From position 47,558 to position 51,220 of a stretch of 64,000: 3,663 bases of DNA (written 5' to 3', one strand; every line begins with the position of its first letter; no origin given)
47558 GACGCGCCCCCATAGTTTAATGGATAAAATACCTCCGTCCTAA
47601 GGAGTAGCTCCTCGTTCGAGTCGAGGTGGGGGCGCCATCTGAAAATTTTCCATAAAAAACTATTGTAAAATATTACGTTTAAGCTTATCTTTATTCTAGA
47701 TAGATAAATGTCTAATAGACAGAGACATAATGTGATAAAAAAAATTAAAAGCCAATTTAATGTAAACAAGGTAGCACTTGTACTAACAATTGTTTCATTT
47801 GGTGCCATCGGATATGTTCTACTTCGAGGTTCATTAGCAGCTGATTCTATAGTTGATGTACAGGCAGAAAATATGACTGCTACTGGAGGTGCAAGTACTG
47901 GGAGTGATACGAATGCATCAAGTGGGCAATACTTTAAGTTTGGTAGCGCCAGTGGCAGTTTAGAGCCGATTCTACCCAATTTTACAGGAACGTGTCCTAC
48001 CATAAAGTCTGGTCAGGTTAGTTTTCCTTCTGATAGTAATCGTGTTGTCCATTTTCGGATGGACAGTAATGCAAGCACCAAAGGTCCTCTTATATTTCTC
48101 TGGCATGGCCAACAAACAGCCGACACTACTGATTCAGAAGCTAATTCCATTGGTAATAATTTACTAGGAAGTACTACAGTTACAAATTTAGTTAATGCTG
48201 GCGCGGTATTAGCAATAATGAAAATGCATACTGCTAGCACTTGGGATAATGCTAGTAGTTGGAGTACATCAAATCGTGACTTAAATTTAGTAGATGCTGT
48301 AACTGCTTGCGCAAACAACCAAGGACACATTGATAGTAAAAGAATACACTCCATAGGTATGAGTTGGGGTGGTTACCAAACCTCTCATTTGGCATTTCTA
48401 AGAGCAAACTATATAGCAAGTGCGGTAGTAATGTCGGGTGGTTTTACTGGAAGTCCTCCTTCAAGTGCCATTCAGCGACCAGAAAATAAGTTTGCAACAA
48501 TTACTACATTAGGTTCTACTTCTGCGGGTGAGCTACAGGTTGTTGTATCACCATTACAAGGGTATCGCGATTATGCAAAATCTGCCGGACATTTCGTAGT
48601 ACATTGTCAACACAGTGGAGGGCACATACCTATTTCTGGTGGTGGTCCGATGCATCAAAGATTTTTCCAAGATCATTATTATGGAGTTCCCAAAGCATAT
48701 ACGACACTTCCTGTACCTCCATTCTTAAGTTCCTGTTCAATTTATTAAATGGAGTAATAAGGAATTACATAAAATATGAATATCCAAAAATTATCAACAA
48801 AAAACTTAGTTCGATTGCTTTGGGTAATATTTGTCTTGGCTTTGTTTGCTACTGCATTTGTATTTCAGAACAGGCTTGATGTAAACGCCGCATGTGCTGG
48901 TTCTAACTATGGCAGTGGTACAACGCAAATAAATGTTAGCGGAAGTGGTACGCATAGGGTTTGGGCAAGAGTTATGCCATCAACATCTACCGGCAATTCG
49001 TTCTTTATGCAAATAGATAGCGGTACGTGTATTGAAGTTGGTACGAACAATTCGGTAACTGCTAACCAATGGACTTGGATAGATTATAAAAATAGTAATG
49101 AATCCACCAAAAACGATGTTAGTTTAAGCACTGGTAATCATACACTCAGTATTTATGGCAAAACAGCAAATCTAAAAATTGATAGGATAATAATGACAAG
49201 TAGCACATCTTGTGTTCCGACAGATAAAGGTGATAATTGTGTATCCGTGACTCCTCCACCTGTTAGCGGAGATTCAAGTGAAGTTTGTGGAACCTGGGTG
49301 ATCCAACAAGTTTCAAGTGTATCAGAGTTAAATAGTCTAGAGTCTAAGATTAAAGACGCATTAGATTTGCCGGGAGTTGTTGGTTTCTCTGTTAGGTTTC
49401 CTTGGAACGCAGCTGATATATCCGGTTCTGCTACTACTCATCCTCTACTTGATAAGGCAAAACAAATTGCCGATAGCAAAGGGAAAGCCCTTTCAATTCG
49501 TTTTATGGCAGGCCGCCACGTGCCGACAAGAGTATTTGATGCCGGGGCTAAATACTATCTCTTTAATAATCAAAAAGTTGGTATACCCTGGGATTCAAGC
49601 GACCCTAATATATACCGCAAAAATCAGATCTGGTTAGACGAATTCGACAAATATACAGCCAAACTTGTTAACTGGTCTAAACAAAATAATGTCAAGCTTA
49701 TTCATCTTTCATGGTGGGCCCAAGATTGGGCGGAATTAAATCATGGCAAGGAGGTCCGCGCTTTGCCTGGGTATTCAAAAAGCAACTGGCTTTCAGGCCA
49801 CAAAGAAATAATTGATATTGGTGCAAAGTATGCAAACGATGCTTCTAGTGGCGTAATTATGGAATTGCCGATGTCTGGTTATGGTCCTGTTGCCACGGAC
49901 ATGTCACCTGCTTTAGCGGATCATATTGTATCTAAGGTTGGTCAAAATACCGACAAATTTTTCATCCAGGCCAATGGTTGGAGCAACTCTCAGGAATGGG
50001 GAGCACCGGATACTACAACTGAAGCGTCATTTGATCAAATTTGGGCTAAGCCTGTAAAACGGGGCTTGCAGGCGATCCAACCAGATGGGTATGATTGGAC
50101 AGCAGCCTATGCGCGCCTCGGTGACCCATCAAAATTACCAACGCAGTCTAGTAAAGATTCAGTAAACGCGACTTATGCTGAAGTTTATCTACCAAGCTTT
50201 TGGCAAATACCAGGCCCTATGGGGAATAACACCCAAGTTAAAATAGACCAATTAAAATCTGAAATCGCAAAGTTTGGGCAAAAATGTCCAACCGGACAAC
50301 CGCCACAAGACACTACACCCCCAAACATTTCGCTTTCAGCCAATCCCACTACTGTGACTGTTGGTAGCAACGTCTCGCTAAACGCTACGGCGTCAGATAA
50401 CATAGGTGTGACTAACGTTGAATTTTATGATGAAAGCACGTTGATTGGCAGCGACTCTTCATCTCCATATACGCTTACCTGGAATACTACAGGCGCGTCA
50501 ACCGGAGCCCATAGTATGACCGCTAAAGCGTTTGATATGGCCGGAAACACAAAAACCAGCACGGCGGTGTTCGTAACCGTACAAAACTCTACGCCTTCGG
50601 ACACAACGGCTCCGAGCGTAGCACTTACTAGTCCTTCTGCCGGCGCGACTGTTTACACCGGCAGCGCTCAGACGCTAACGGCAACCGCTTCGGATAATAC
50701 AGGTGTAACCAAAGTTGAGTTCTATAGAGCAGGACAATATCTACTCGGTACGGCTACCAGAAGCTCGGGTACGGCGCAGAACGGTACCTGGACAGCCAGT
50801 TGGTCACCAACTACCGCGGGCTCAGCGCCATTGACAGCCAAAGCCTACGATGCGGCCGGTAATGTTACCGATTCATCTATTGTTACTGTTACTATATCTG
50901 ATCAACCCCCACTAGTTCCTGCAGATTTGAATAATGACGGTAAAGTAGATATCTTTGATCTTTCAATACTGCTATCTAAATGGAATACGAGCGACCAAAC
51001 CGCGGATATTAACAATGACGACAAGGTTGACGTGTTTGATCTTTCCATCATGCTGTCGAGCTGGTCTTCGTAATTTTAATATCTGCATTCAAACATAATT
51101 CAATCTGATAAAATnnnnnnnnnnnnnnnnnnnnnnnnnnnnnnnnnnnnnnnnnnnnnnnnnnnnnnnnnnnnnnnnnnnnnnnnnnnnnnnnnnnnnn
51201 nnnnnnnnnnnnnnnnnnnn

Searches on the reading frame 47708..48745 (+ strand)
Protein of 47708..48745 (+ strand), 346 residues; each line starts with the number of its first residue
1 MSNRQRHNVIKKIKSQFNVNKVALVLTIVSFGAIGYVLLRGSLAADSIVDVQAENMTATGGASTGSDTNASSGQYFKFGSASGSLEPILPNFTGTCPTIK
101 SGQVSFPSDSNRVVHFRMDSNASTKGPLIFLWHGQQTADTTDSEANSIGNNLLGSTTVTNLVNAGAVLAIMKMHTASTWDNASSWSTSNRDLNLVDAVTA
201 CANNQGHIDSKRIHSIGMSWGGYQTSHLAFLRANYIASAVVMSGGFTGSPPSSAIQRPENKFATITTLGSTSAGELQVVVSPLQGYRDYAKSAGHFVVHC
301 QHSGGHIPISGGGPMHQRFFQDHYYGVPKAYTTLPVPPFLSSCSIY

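Call 3: search_protein_families(library=pfam, proteins=[window:47708-48745:+], max_evalue=1)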
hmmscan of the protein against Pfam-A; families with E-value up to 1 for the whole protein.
window:47708-48745:+ (346 aa): 4 families
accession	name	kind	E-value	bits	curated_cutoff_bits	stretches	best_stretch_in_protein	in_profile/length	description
PF00561.26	Abhydrolase_1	-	0.02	15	25.8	1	190-249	51-103/245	alpha/beta hydrolase fold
PF12697.13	Abhydrolase_6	-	0.022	15.9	26.3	1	183-251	46-104/217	Alpha/beta hydrolase family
PF00326.27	Peptidase_S9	-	0.029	14.3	22.6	1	195-230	49-83/213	Prolyl oligopeptidase family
PF01738.24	DLH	-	0.18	11.8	21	1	189-266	75-147/217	Dienelactone hydrolase family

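Call 4: search_protein_families(library=ncbifam, proteins=[window:47708-48745:+], max_evalue=1)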
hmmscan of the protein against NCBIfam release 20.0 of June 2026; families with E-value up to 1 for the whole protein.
window:47708-48745:+ (346 aa): 3 families
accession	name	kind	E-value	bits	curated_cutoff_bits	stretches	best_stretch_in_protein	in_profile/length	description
NF050057.1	e_dPHAmcl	equivalog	3e-08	33.2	270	1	100-296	19-223/252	extracellular medium-chain-length polyhydroxyalkanoate depolymerase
NF050058.1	e_dPHAscl_type1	hypoth_equivalog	1.1e-06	28.3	150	1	174-254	67-147/276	extracellular catalytic domain type 1 short-chain-length polyhydroxyalkanoate depolymerase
TIGR01840.1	esterase_phb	subfamily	0.00016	21.3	107.85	1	179-253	63-137/213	PHB depolymerase family esterase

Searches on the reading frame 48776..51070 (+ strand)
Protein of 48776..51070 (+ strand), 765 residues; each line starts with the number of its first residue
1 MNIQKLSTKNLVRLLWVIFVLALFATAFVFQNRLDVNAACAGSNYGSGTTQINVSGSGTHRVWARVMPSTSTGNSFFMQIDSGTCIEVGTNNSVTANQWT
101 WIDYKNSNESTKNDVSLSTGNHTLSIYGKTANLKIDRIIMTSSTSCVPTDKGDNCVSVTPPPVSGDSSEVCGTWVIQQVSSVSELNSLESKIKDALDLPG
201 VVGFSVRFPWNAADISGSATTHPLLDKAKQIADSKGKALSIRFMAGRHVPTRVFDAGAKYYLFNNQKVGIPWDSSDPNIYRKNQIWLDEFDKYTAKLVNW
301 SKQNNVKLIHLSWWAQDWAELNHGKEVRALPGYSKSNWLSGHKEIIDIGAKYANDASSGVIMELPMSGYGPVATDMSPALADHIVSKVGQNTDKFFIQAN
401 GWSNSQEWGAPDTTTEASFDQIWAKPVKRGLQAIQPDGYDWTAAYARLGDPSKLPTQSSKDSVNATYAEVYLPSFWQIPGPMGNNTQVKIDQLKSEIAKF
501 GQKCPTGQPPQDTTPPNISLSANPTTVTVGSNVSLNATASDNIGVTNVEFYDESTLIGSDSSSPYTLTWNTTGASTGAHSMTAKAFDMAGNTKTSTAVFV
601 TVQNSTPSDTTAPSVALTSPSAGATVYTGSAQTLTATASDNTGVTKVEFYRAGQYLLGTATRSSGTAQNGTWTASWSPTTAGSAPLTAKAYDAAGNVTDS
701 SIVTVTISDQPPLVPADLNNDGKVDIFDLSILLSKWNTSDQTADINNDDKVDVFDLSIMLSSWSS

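Call 3: search_protein_families(library=pfam, proteins=[window:48776-51070:+], max_evalue=1)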
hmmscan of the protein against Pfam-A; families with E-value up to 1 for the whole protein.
window:48776-51070:+ (765 aa): 9 families
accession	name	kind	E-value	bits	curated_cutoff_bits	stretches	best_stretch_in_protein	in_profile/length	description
PF17957.7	Big_7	-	1.6e-30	105.9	24.1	2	521-583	8-70/70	Bacterial Ig domain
PF00404.24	Dockerin_1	-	8.6e-06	26.3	22.9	1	716-759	2-52/57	Dockerin type I domain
PF19077.6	Big_13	-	1.5e-05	25.8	27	2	664-707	56-100/102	Bacterial Ig-like domain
PF13927.12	Ig_3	-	0.01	16.8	30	1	515-567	1-59/78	Immunoglobulin domain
PF17829.7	GH115_C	-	0.016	15.4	24.1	1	58-141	68-159/172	Glycosyl hydrolase family 115 C-terminal domain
PF13750.12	Big_3_3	-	0.023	14.8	27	1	565-628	3-64/157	Bacterial Ig-like domain (group 3)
PF13895.12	Ig_2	-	0.044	14.4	27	1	519-567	3-49/79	Immunoglobulin domain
PF13517.12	FG-GAP_3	-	0.74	10.9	26.9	1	691-727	23-60/61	FG-GAP-like repeat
PF01839.29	FG-GAP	-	0.92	9.9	22.1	0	714-726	6-18/37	FG-GAP repeat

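Call 4: search_protein_families(library=ncbifam, proteins=[window:48776-51070:+], max_evalue=1)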
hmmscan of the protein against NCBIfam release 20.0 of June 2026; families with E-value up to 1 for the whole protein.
window:48776-51070:+ (765 aa): 4 families
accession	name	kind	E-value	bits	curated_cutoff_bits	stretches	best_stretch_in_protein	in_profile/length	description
NF041611.1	exoglucan_CbhB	equivalog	1.2e-12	46.7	1950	1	508-708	698-887/997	exoglucanase CbhB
NF047441.1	Lepto_OmpL47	equivalog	2.3e-06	27.5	250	1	526-714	68-237/336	multi-beta-barrel domain surface protein OmpL47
NF047446.1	barrel_OmpL47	domain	4.3e-06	27.1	40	2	562-602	30-68/68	OmpL47-type beta-barrel domain-containing protein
NF041540.1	dockerin_GC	domain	4.7e-06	26.9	29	1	715-764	2-64/67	GC-type dockerin domain-anchored protein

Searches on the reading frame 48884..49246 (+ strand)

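Call 69: search_protein_families(library=pfam, proteins=[window:48884-49246:+], max_evalue=1)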
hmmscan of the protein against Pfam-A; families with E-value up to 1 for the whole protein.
seq(121 aa): 1 family
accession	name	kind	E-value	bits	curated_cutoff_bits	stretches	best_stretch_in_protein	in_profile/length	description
PF17829.7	GH115_C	-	0.00085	19.6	24.1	1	22-105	68-159/172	Glycosyl hydrolase family 115 C-terminal domain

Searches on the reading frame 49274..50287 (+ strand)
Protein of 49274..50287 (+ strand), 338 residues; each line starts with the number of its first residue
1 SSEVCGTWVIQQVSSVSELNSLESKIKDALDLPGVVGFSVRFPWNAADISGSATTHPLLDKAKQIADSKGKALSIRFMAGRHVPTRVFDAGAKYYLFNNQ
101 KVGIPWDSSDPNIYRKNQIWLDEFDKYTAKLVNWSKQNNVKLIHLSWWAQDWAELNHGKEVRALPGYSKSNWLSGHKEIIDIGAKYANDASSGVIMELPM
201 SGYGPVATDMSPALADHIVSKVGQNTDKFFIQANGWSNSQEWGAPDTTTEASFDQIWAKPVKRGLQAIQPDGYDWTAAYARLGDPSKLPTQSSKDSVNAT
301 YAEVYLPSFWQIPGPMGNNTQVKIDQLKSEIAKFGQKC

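Call 44: search_solved_structures(query=window:49274-50287:+, max_evalue=10)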
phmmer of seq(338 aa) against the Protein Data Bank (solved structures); distinct sequences matched with E-value up to 10: 1.
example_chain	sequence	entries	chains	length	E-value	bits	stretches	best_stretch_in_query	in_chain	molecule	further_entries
8gi2_A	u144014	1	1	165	1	11.7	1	179-228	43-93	Natrinema pilin, PilA2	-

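Call 56: find_related_loci(query=window:49289-50287:+, collection=metagenome_contigs, flank=3000)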
Query seq(333 aa) (333 aa) in metagenome_contigs; peptide patterns used: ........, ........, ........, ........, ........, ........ (x = any residue, [..] = any of these).
105 stretches matched a pattern; 1 encode a relative of the query (tblastn E <= 1e-3); 1 distinct loci.
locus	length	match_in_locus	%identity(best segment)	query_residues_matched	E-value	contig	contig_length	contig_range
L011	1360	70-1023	58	1-333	8e-139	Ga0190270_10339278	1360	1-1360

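Call 69: search_protein_families(library=pfam, proteins=[window:49274-50287:+], max_evalue=1)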
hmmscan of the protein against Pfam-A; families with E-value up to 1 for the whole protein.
seq(338 aa): 0 families

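Call 82: search_solved_structures(query=A6, max_evalue=10)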
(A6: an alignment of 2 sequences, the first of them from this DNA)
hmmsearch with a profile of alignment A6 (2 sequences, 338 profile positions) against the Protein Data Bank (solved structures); distinct sequences matched with E-value up to 10: 0.

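Call 83: search_protein_families(library=ncbifam, proteins=[L011:79-1026:+], max_evalue=0.1)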
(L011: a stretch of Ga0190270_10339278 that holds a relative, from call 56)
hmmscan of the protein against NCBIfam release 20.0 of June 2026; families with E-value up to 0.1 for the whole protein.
L011:79-1026:+ (316 aa): 0 families
